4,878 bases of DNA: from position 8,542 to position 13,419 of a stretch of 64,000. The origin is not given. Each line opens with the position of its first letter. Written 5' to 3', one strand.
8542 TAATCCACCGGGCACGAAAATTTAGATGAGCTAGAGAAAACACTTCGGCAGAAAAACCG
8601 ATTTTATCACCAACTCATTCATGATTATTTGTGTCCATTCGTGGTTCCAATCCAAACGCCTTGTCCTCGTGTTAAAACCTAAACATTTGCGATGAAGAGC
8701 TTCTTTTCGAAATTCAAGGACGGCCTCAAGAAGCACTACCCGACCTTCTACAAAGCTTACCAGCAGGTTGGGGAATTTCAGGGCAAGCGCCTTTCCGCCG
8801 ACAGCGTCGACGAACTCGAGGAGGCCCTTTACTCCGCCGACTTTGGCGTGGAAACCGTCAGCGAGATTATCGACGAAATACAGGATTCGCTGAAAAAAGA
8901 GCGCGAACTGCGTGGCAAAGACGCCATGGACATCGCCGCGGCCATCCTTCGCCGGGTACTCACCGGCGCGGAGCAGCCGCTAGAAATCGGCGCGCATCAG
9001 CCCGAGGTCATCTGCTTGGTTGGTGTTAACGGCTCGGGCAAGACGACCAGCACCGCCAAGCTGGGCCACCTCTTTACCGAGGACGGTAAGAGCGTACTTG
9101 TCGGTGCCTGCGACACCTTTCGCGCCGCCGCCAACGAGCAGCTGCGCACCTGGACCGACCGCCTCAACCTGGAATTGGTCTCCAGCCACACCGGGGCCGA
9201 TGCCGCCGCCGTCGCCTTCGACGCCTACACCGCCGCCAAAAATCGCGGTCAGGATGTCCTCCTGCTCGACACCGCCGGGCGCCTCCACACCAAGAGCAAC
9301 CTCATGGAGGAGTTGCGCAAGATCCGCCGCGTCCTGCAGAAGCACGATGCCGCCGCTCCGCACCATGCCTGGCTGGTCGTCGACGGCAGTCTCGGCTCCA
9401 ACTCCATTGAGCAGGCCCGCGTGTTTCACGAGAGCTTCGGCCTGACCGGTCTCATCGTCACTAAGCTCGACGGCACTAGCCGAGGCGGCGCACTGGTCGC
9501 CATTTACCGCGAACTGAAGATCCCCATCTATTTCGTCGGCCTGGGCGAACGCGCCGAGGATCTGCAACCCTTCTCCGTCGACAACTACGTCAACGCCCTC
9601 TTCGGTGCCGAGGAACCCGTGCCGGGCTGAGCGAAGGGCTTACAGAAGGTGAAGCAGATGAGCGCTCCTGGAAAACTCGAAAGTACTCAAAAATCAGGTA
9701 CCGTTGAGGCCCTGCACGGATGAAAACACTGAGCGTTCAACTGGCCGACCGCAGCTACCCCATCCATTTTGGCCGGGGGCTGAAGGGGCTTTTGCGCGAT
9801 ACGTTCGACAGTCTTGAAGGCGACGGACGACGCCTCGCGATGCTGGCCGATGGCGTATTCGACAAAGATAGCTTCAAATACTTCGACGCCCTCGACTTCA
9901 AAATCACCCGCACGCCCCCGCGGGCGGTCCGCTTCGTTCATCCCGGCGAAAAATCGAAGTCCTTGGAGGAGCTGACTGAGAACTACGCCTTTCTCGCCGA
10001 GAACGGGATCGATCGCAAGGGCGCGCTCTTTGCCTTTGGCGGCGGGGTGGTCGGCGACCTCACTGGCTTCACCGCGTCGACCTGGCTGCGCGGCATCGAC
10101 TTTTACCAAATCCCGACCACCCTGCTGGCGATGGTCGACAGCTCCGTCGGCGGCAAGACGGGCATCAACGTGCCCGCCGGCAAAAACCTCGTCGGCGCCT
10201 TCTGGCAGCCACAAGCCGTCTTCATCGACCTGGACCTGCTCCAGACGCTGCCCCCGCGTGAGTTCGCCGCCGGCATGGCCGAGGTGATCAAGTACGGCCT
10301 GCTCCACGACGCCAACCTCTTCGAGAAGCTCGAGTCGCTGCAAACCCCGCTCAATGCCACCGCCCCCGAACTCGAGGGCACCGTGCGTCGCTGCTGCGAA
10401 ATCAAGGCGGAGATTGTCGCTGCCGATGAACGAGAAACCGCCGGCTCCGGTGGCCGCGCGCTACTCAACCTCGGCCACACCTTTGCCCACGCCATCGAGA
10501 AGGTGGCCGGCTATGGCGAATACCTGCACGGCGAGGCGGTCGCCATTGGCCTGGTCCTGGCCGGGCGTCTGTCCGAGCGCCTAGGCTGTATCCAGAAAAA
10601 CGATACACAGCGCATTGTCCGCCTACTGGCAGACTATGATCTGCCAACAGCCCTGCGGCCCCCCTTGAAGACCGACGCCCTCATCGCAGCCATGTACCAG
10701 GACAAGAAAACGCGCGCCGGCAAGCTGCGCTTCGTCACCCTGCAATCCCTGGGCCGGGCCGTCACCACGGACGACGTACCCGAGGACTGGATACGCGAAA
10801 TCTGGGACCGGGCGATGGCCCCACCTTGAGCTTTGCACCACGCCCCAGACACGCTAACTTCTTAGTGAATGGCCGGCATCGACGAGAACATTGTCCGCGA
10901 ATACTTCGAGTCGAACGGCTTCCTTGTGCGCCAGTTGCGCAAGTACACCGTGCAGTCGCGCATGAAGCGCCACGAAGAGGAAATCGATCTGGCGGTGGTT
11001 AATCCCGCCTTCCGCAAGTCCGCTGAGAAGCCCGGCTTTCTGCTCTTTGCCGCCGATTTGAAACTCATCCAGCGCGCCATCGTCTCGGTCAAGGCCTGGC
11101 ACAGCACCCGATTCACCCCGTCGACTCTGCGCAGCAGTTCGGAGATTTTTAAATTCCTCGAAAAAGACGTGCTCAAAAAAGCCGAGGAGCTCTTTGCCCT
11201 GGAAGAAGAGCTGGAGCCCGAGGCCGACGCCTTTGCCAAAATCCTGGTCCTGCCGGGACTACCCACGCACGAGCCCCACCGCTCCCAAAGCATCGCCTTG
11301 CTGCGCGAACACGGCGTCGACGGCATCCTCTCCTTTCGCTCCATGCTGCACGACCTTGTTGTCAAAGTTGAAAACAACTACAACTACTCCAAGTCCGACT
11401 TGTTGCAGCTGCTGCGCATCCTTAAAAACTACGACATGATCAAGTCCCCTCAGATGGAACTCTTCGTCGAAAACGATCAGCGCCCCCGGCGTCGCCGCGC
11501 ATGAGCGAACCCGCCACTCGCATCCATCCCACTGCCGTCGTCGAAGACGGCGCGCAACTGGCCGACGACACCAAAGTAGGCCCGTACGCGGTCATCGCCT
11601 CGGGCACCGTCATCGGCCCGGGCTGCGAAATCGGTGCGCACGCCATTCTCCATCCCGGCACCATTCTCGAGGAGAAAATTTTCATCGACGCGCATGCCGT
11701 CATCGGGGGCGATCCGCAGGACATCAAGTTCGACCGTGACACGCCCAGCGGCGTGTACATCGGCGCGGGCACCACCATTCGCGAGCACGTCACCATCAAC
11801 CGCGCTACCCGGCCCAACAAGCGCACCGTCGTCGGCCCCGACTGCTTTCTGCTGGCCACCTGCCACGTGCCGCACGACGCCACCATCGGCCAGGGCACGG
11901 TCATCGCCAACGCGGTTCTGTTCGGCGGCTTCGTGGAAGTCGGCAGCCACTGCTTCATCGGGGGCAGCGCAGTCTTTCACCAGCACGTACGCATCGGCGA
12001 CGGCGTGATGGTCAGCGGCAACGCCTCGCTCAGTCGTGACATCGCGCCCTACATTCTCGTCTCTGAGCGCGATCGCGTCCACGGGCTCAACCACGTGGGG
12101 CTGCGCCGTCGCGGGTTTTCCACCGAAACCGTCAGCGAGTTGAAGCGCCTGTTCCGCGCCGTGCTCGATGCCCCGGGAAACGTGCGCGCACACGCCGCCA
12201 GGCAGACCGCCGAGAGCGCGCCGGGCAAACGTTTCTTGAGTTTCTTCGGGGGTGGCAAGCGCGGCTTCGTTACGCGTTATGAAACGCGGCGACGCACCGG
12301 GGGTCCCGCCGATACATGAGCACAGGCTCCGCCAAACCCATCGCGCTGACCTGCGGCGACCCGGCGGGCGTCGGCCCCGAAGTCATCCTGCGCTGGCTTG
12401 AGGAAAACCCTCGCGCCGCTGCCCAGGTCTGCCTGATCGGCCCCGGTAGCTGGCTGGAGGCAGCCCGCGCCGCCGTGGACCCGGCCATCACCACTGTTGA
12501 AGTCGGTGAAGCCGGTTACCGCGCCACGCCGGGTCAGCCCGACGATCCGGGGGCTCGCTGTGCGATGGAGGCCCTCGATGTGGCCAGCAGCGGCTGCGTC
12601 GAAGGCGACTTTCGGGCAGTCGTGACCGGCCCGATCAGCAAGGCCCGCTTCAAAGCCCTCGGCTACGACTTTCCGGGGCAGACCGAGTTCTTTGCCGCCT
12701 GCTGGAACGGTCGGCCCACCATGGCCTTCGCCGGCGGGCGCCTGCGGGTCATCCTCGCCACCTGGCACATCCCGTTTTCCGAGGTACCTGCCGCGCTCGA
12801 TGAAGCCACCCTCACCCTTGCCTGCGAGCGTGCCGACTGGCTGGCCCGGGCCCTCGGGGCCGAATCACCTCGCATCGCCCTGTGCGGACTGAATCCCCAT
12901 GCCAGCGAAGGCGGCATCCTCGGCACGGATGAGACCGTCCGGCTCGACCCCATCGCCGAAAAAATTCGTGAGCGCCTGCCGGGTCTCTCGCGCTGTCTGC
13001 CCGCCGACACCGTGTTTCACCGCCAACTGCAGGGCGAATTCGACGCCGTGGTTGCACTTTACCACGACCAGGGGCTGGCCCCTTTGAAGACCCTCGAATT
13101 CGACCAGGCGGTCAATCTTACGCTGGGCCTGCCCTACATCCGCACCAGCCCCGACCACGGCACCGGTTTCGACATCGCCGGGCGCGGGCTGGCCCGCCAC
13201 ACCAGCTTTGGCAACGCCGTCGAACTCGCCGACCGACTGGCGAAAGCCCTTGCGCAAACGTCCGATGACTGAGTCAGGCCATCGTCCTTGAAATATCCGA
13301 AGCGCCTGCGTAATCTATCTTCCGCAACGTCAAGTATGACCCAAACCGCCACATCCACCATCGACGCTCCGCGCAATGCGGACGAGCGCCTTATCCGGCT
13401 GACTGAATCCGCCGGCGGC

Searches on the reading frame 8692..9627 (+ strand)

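Call 13: search_protein_families(library=pfam, proteins=[window:8692-9627:+], max_evalue=0.001)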
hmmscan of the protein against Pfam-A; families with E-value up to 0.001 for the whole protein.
window:8692-9627:+ (312 aa): 7 families
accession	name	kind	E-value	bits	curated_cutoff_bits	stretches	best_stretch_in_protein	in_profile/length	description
PF00448.28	SRP54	-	7.2e-70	235.1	22.7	1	104-304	1-195/196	SRP54-type protein, GTPase domain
PF02881.24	SRP54_N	-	8.5e-10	39.2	22.4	1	31-77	15-65/75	SRP54-type protein, helical bundle domain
PF13401.12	AAA_22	-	2.1e-07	31.8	27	1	103-216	4-111/130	AAA domain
PF01656.29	CbiA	-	3.6e-06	27.4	25.4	1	114-277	9-103/125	CobQ/CobB/MinD/ParA nucleotide binding domain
PF13191.12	AAA_16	-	2.2e-05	25.4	32.6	1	100-216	20-128/167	AAA ATPase domain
PF13604.12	AAA_30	-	2.5e-05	24.6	27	1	104-202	18-104/191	AAA domain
PF06414.18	Zeta_toxin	-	6.1e-05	23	22.3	1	102-210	14-119/199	Zeta toxin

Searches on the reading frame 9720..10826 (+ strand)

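Call 13: search_protein_families(library=pfam, proteins=[window:9720-10826:+], max_evalue=0.001)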
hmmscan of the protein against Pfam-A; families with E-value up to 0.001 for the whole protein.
window:9720-10826:+ (369 aa): 2 families
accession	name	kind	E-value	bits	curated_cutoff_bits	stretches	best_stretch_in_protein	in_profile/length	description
PF24621.2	DHQS_C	-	1.8e-47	161.3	27.6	1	185-331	1-144/144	3-dehydroquinate synthase C-terminal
PF01761.26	DHQ_synthase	-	6.2e-46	155.2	24.2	1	73-183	4-114/115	3-dehydroquinate synthase N-terminal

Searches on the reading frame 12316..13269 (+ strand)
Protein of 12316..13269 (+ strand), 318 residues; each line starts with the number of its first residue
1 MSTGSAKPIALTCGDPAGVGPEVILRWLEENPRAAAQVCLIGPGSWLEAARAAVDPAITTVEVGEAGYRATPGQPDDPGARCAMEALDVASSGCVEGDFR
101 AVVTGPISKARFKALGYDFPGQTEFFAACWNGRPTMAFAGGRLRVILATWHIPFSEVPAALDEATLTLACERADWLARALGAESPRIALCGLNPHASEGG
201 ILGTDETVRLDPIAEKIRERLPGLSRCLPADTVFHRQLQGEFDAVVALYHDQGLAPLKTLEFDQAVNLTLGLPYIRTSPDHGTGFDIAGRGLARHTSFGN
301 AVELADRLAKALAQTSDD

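Call 13: search_protein_families(library=pfam, proteins=[window:12316-13269:+], max_evalue=0.001)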
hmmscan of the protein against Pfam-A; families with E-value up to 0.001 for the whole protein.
window:12316-13269:+ (318 aa): 1 family
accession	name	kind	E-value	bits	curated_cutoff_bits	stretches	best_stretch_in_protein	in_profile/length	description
PF04166.17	PdxA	-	9.7e-82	275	27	1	56-305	37-286/286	Pyridoxal phosphate biosynthetic protein PdxA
